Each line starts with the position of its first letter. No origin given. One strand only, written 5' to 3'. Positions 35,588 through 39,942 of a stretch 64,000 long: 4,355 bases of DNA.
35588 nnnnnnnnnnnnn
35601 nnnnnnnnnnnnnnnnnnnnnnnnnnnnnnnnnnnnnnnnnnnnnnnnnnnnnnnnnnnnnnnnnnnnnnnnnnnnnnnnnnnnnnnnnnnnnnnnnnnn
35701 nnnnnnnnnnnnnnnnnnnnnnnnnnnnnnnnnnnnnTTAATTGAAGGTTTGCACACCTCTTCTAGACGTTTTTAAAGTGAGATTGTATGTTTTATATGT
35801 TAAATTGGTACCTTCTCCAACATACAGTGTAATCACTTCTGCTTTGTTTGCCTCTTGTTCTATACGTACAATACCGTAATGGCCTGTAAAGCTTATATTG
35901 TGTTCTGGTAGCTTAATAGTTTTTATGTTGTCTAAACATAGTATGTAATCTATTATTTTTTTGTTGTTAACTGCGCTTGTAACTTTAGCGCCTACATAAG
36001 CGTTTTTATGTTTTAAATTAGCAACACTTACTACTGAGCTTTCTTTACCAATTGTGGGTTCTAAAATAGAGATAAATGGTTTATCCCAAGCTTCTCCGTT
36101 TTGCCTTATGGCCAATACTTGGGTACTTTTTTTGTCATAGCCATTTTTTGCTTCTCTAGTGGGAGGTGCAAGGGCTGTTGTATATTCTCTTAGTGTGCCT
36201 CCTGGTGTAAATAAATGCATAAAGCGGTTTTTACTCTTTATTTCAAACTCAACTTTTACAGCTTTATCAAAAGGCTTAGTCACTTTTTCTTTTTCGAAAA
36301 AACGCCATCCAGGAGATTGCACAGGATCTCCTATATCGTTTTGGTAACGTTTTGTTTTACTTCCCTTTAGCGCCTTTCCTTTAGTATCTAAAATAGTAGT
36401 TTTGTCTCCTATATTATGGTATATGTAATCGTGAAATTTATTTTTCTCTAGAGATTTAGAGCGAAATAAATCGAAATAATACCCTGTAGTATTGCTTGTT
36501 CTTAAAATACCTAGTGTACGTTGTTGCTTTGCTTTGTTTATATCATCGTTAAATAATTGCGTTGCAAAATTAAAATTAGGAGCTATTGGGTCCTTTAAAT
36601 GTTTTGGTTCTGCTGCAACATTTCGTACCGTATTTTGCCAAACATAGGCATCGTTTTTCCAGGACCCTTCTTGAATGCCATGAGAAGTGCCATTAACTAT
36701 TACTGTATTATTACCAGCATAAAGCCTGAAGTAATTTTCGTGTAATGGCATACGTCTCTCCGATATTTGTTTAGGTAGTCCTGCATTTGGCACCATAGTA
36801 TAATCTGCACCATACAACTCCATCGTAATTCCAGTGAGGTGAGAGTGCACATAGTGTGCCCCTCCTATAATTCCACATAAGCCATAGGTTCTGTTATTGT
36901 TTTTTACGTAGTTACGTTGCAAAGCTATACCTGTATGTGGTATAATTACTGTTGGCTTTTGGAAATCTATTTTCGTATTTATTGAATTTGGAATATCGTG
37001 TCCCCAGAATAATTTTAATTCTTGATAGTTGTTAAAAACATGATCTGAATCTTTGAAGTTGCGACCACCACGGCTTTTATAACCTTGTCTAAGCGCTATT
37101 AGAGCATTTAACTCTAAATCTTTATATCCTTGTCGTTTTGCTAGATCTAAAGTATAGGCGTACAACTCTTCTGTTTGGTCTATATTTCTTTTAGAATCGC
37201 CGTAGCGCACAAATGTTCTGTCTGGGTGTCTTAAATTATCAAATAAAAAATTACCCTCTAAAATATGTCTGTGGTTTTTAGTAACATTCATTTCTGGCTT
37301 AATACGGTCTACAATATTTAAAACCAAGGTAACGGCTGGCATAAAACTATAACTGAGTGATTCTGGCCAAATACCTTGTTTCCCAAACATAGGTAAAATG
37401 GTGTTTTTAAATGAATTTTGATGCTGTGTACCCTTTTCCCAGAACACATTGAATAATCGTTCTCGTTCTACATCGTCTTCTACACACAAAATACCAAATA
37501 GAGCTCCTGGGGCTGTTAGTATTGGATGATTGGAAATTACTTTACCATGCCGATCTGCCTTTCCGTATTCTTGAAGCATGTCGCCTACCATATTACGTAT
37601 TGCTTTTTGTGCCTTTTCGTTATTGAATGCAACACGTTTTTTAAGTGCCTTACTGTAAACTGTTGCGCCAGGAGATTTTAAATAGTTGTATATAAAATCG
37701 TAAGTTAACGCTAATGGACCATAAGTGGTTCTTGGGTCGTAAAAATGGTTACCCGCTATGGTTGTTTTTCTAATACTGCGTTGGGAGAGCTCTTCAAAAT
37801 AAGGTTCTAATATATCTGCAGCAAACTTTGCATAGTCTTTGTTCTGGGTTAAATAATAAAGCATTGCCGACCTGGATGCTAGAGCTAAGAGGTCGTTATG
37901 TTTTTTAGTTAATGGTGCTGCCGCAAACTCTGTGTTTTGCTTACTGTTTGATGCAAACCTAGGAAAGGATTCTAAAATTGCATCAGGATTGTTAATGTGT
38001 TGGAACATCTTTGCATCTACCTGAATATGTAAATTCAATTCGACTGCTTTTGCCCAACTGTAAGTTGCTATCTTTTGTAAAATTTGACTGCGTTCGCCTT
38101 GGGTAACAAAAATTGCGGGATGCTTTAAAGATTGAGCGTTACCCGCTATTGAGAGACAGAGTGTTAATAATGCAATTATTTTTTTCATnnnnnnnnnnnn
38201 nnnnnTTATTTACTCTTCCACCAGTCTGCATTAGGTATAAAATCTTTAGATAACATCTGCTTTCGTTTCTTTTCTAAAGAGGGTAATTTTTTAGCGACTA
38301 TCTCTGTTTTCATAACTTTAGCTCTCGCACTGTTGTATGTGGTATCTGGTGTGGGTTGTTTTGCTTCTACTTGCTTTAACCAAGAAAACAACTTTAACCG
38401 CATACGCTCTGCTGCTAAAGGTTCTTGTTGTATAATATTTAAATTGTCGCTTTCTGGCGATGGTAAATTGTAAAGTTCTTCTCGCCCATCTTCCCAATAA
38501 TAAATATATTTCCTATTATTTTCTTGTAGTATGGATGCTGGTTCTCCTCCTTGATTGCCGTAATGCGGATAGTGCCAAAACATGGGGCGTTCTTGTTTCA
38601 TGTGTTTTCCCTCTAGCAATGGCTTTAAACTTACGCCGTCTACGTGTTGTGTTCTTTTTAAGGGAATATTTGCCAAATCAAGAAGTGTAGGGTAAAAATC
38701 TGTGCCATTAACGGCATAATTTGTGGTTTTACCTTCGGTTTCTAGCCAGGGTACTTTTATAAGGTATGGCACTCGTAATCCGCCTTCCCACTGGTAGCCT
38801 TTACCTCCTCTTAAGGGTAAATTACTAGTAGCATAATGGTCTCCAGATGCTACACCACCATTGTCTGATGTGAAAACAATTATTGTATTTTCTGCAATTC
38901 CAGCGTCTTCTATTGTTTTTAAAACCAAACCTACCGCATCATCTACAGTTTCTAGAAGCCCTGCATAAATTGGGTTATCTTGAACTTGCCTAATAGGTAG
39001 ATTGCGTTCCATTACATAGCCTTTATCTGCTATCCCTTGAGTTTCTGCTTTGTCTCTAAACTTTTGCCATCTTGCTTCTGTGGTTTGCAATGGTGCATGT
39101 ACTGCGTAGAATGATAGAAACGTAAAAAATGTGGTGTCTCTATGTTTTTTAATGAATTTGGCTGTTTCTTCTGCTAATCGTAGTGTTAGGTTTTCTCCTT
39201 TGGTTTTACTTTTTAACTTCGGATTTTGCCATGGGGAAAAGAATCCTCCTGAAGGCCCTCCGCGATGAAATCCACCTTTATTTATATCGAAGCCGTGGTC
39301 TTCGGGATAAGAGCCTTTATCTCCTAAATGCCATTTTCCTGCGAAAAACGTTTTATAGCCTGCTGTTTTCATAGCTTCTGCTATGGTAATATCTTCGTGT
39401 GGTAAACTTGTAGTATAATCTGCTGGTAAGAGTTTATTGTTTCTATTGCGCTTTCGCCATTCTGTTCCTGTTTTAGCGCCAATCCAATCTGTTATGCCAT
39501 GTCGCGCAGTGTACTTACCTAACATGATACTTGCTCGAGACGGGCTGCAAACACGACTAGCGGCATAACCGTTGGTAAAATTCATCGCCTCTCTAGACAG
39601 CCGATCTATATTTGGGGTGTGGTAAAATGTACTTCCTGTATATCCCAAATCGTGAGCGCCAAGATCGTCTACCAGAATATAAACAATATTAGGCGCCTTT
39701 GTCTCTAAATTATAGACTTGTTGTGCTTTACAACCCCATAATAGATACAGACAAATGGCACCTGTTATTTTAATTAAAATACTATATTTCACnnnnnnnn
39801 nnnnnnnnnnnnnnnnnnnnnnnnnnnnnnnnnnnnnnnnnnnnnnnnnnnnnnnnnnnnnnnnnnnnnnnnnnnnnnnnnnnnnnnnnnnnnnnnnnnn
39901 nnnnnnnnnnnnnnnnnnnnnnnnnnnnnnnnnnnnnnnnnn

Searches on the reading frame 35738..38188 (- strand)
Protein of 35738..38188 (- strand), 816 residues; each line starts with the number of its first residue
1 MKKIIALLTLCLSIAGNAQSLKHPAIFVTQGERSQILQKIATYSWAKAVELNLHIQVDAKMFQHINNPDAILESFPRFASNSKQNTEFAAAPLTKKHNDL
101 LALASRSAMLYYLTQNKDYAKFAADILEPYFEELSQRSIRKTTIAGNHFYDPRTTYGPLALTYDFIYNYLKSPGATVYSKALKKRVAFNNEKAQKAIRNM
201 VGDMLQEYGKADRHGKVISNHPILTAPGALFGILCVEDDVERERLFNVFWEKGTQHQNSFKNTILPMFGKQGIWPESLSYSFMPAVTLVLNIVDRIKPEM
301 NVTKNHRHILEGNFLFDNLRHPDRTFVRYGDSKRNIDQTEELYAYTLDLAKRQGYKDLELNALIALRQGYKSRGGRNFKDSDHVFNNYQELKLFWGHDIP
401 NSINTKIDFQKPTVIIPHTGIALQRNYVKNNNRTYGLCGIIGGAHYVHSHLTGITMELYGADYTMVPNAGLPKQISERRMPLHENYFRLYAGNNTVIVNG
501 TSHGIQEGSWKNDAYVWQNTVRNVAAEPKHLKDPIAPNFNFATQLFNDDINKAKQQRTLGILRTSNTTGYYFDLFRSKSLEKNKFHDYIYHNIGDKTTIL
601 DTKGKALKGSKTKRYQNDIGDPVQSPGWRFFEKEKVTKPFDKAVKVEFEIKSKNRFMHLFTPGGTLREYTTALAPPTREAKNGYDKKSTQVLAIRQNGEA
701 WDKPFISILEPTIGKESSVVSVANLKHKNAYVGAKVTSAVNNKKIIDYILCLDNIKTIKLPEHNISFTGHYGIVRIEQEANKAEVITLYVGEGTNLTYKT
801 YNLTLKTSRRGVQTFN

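Call 15: search_protein_families(library=pfam, proteins=[window:35738-38188:-], max_evalue=0.00001)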
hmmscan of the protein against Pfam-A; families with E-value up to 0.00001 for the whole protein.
window:35738-38188:- (816 aa): 0 families

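Call 72: search_solved_structures(query=window:35738-38188:-, max_evalue=0.001)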
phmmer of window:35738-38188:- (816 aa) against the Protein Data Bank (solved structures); distinct sequences matched with E-value up to 0.001: 1.
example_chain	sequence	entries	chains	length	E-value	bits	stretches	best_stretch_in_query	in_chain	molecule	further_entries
9vtk_A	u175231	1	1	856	1e-91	311.5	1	11-809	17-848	Uly1040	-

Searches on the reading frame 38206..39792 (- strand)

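Call 15: search_protein_families(library=pfam, proteins=[window:38206-39792:-], max_evalue=0.00001)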
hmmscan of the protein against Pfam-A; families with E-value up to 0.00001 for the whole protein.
window:38206-39792:- (528 aa): 3 families
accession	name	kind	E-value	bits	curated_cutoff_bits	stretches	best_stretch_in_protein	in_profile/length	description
PF00884.28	Sulfatase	-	5.1e-52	177.5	25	1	34-376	1-301/301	Sulfatase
PF16347.10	SGSH_C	-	9.4e-12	45.8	29.3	1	332-461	9-139/154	N-sulphoglucosamine sulphohydrolase, C-terminal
PF01663.27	Phosphodiest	-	4.1e-07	30.3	23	1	39-315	4-223/342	Type I phosphodiesterase / nucleotide pyrophosphatase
